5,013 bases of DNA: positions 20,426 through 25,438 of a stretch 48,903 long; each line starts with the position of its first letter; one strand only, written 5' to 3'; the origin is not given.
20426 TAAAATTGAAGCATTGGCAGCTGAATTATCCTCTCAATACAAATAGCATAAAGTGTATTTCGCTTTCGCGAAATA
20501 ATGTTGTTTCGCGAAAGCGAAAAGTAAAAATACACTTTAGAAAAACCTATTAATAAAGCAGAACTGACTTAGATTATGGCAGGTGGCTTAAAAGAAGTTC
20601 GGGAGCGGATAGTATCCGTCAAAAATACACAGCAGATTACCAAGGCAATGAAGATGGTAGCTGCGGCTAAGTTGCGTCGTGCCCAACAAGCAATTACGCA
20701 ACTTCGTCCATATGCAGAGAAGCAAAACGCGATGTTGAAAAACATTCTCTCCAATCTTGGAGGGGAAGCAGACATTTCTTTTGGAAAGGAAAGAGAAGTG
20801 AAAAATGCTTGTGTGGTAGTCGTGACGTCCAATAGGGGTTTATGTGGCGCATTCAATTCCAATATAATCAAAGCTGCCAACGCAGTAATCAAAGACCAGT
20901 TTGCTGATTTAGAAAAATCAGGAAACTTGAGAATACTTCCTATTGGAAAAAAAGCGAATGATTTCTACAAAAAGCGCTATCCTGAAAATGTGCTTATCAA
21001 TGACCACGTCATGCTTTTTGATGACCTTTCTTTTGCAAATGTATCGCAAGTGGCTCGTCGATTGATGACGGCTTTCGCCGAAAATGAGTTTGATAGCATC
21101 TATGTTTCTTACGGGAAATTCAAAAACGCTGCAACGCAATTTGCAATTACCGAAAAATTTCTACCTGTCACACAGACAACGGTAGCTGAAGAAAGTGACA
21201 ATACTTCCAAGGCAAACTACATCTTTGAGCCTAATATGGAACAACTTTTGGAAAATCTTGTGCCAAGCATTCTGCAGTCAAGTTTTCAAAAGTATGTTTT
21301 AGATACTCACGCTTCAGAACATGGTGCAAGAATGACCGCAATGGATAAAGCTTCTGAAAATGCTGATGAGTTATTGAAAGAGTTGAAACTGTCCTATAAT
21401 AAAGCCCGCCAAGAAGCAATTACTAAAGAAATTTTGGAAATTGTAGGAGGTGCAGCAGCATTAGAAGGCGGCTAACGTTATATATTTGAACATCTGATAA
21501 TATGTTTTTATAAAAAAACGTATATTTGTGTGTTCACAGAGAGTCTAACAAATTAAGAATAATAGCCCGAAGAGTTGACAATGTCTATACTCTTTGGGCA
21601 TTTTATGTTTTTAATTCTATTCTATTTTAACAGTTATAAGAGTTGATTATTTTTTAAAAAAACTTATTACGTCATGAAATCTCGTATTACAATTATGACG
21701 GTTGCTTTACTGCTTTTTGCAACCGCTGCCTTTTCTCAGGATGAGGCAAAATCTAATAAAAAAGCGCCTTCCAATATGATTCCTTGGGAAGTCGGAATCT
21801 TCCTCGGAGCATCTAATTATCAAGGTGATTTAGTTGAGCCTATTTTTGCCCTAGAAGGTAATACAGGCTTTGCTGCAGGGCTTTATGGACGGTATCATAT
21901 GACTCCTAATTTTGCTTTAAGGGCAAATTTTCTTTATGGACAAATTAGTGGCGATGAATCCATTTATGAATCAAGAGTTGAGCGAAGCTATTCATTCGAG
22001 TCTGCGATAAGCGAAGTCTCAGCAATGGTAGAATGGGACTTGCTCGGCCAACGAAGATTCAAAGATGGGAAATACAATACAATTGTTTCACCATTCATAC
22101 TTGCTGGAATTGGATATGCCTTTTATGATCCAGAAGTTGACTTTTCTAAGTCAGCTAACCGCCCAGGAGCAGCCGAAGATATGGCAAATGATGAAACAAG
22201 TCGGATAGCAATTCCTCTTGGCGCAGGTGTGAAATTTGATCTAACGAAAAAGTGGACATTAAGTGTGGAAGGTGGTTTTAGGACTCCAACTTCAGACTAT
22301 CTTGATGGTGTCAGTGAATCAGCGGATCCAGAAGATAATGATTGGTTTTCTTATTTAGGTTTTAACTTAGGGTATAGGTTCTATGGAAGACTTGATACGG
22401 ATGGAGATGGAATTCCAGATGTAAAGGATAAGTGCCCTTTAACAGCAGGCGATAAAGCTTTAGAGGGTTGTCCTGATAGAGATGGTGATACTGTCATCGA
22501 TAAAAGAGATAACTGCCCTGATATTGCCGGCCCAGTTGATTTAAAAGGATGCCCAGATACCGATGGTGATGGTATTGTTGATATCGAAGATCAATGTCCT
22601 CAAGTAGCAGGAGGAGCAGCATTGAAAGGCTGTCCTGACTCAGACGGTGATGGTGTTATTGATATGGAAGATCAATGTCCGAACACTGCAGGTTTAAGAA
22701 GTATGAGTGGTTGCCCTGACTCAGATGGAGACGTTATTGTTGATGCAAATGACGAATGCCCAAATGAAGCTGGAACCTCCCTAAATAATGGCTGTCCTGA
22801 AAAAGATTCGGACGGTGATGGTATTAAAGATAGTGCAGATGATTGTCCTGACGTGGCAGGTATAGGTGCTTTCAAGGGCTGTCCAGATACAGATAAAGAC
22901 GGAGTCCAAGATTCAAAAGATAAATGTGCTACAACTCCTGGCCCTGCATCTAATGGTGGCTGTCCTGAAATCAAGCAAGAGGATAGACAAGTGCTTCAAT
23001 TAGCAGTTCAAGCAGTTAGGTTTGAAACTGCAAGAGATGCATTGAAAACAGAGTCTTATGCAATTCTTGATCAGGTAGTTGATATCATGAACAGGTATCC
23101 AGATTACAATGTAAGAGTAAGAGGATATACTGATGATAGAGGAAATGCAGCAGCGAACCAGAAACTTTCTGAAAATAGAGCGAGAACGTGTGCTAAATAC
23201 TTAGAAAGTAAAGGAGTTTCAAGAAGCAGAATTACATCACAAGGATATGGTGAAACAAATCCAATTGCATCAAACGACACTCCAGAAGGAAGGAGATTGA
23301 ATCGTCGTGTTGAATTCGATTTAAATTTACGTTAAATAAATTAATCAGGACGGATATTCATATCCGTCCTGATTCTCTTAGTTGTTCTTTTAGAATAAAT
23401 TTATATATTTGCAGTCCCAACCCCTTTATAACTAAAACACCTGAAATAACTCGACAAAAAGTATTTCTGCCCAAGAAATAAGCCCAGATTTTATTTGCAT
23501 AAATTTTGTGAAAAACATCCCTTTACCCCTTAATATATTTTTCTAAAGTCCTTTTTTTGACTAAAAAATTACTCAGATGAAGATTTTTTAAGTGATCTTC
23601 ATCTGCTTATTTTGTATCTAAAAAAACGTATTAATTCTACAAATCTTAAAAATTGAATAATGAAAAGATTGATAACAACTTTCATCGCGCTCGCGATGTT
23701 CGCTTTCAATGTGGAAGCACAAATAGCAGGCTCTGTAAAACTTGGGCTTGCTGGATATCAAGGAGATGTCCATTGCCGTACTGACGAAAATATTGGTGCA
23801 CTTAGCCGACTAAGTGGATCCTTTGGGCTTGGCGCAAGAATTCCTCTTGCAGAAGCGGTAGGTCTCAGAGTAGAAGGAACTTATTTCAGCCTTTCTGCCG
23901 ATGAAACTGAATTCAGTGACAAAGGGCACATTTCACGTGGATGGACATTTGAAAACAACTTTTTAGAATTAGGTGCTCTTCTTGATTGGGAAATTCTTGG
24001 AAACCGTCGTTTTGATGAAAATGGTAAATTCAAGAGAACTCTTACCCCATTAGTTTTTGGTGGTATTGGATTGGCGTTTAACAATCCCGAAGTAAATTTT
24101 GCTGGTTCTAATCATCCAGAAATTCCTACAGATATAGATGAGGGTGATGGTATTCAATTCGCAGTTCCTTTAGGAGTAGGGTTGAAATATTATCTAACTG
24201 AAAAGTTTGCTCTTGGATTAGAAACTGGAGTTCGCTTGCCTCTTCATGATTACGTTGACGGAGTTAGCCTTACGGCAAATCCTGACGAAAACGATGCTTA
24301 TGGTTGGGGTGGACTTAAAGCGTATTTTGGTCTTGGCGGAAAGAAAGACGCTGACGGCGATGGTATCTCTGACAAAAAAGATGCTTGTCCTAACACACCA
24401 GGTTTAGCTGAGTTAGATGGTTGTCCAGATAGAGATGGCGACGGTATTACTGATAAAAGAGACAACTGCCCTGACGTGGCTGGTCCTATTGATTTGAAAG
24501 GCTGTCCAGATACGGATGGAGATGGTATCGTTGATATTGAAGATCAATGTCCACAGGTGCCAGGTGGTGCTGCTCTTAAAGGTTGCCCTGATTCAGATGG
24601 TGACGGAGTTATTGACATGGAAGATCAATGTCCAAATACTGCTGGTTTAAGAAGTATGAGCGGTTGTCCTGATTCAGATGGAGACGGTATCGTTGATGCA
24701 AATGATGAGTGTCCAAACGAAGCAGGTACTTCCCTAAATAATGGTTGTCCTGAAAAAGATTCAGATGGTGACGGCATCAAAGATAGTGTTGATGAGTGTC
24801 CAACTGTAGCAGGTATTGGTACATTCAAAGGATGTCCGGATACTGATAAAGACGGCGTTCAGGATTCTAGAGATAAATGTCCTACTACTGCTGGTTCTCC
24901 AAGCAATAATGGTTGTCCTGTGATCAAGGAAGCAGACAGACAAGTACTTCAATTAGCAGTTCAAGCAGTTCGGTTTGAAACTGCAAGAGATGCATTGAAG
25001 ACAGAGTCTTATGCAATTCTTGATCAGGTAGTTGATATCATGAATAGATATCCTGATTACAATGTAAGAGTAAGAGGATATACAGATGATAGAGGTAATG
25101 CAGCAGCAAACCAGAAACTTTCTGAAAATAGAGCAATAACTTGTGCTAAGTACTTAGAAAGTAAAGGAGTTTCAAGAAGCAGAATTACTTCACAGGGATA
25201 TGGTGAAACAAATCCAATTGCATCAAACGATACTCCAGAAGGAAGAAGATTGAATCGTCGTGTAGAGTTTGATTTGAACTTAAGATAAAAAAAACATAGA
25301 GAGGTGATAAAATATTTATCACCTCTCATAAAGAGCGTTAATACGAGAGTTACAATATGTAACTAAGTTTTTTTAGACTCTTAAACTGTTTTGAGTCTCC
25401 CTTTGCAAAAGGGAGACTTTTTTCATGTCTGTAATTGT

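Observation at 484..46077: Window-wide family of C(GNRA)G-capped mini-hairpin repeats, consensus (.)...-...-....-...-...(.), saturating the intergenic spacers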

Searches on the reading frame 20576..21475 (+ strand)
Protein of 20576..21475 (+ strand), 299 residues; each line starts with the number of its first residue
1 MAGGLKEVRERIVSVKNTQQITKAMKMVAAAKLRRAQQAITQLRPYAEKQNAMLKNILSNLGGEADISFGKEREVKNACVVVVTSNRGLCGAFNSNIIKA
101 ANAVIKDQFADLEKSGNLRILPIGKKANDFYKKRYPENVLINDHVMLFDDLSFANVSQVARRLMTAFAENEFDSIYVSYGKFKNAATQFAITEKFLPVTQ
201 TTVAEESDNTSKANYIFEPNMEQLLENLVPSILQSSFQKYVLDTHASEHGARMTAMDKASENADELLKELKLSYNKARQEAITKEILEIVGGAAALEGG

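Call 9: find_encoding_contigs(protein=window:20576-21475:+, flank=10000, max_places=6)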
Protein window:20576-21475:+ (299 aa): 1 contig read that carries it; 1 place shown.
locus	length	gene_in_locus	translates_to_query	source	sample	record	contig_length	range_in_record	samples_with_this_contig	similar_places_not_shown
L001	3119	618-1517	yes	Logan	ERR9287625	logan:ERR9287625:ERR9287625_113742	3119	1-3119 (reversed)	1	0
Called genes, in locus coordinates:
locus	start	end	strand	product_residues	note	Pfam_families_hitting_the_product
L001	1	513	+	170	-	?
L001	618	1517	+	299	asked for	PF00231:ATP-synt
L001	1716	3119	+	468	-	?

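Call 14: find_homologous_proteins(query=window:20576-21475:+, max_evalue=1e-40)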
Query window:20576-21475:+ (299 aa): 8000 proteins with E <= 1e-40 among 8000 candidates; the best 120 are listed.
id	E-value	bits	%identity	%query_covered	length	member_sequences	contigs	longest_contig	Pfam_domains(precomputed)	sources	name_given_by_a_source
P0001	1.5e-186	636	100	100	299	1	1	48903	PF00231.25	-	-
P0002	3.1e-180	615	96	100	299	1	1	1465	PF00231.25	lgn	-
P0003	2.8e-179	612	96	100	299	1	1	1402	PF00231.25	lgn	-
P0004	2.9e-143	494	78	99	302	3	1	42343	PF00231.25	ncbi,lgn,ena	-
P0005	6.8e-141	487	77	100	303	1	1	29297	PF00231.25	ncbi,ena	-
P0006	1.1e-140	486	77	100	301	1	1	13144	PF00231.25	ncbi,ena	-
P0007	1.1e-140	486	77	100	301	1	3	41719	PF00231.25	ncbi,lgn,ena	-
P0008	2.9e-140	484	77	100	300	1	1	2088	PF00231.25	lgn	-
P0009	1.8e-139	482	76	100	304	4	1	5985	PF00231.25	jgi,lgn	-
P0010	6.9e-139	480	76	98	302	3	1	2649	PF00231.25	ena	-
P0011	1.7e-137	475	76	99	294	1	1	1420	PF00231.25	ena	-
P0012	9.3e-137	473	76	99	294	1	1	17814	PF00231.25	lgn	-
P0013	3.3e-136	471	76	99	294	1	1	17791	PF00231.25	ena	-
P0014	2.5e-135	468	73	100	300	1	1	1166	PF00231.25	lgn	-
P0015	5.2e-130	451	72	100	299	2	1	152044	PF00231.25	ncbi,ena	ncbi:MAG: ATP synthase F1 subunit gamma [Saprospiraceae bacterium]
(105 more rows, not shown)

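Call 15: find_encoding_contigs(protein=P0002, flank=10000, max_places=3)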
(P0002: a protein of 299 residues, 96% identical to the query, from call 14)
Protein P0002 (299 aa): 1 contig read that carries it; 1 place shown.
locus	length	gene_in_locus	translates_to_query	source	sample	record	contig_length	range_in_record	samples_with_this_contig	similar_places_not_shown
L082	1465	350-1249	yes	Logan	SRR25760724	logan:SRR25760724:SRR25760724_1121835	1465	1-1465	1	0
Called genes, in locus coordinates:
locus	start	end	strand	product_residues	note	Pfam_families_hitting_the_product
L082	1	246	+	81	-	?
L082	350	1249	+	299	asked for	PF00231:ATP-synt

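Call 16: find_encoding_contigs(protein=P0003, flank=10000, max_places=3)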
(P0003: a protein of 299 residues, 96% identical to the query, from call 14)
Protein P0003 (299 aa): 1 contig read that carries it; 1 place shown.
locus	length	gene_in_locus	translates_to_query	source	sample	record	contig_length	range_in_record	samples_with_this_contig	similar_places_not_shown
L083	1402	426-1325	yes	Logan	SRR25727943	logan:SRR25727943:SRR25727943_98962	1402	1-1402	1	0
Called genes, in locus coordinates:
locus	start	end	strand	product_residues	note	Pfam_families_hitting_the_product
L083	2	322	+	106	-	?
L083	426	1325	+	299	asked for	PF00231:ATP-synt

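Call 17: find_encoding_contigs(protein=P0004, flank=10000, max_places=3)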
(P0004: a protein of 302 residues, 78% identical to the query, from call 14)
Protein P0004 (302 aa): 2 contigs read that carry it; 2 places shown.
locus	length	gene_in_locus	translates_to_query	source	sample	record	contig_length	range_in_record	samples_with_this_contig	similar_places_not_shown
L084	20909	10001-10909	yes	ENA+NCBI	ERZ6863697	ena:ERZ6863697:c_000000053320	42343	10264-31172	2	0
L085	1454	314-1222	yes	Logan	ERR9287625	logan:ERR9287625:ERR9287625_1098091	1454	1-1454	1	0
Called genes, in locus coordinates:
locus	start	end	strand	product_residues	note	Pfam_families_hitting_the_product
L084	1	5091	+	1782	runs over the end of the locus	PF18911:PKD_4 (faint), PF00801:PKD (faint), PF19408:PKD_6 (faint), PF19081:Ig_7 (faint), PF13585:CHU_C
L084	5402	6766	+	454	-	PF28541:DUF8433, PF00119:ATP-synt_A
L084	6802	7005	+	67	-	PF00137:ATP-synt_C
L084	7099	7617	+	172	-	PF00430:ATP-synt_B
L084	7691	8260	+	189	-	PF00213:OSCP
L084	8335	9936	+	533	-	PF02874:ATP-synt_ab_N, PF00006:ATP-synt_ab, PF00306:ATP-synt_ab_C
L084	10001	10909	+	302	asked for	PF00231:ATP-synt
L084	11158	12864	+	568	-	PF13505:OMP_b-brl, PF19573:DUF6089, PF02412:TSP_3 (faint), PF00691:OmpA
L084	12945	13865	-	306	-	PF01963:TraB_PrgY_gumN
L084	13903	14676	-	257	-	PF00398:RrnaAD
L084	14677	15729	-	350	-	PF21016:RlmN_N, PF04055:Radical_SAM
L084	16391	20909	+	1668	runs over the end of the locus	PF02494:HYR (weak), PF13620:CarboxypepD_reg (weak), PF00963:Cohesin (weak), PF18962:Por_Secre_tail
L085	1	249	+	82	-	?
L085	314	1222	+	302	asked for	PF00231:ATP-synt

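Call 18: find_encoding_contigs(protein=P0007, flank=10000, max_places=3)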
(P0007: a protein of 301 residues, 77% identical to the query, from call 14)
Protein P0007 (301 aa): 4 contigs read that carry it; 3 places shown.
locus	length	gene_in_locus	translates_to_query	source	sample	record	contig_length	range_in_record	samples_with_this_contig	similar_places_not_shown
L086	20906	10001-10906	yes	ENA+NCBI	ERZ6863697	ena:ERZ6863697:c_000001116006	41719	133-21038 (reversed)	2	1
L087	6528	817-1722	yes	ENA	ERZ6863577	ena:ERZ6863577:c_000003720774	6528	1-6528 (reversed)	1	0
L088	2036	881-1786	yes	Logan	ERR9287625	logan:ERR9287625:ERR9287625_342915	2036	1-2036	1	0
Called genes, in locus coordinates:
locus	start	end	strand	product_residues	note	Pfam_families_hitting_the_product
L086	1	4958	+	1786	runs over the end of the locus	PF00801:PKD (faint), PF18911:PKD_4 (faint), PF19081:Ig_7 (faint), PF13585:CHU_C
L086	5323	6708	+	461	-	PF28541:DUF8433, PF00119:ATP-synt_A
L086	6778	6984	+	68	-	PF00137:ATP-synt_C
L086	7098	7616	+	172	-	-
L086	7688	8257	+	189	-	PF00213:OSCP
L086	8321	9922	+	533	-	PF02874:ATP-synt_ab_N, PF00006:ATP-synt_ab, PF00306:ATP-synt_ab_C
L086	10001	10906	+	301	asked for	PF00231:ATP-synt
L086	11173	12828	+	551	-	PF13505:OMP_b-brl, PF19573:DUF6089, PF02412:TSP_3 (weak), PF00691:OmpA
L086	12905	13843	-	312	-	PF01963:TraB_PrgY_gumN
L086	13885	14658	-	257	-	PF00398:RrnaAD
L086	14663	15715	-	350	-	PF21016:RlmN_N, PF04055:Radical_SAM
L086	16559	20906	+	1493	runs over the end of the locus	?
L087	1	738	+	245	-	?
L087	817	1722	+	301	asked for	PF00231:ATP-synt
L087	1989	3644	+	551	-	PF13505:OMP_b-brl, PF19573:DUF6089, PF02412:TSP_3 (weak), PF00691:OmpA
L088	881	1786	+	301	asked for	PF00231:ATP-synt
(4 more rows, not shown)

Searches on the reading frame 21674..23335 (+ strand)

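Call 28: search_protein_families(library=pfam, proteins=[window:21674-23335:+], max_evalue=0.001)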
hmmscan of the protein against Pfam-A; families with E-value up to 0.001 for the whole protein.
window:21674-23335:+ (553 aa): 6 families
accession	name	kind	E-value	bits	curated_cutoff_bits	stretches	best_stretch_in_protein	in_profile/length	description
PF00691.25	OmpA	-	1.3e-22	80.4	27.2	1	450-544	2-98/98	OmpA family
PF02412.23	TSP_3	-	3.3e-22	78.3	25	1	374-397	12-34/36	Thrombospondin type 3 repeat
PF19573.5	DUF6089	-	5.2e-21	75.5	23.2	1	39-236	22-217/226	Domain of unknown function (DUF6089)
PF13505.12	OMP_b-brl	-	2.5e-11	44.5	28.7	1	11-236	5-175/175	Outer membrane protein beta-barrel domain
PF13568.12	OMP_b-brl_2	-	1.4e-05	25.7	27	1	20-198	1-164/175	Outer membrane protein beta-barrel domain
PF03797.25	Autotransporter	-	7.7e-05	23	26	0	123-199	177-253/255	Autotransporter beta-domain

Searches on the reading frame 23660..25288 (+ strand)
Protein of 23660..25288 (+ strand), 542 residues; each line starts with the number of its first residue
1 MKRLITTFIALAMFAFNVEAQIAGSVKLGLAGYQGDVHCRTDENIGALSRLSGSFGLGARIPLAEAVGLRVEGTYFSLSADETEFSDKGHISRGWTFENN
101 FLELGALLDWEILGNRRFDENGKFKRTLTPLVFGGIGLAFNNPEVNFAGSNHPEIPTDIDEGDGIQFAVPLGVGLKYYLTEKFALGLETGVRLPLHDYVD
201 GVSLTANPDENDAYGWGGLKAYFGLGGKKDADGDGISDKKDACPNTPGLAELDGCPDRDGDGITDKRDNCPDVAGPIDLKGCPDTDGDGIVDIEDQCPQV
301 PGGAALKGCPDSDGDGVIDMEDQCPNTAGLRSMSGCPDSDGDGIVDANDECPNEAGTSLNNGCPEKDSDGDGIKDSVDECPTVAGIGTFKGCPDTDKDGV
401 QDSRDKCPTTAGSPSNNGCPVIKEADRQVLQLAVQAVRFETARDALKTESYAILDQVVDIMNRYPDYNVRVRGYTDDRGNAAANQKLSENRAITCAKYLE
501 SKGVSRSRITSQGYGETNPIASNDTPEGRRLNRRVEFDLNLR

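Call 28: search_protein_families(library=pfam, proteins=[window:23660-25288:+], max_evalue=0.001)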
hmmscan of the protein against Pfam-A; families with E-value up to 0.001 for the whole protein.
window:23660-25288:+ (542 aa): 4 families
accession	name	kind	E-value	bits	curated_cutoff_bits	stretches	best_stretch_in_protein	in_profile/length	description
PF02412.23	TSP_3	-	1.2e-27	95.7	25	2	363-386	12-34/36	Thrombospondin type 3 repeat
PF00691.25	OmpA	-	2.2e-22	79.7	27.2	1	439-533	2-98/98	OmpA family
PF19573.5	DUF6089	-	5.3e-12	46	23.2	1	3-209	2-188/226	Domain of unknown function (DUF6089)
PF13505.12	OMP_b-brl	-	3.8e-07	30.9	28.7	1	8-189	1-150/175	Outer membrane protein beta-barrel domain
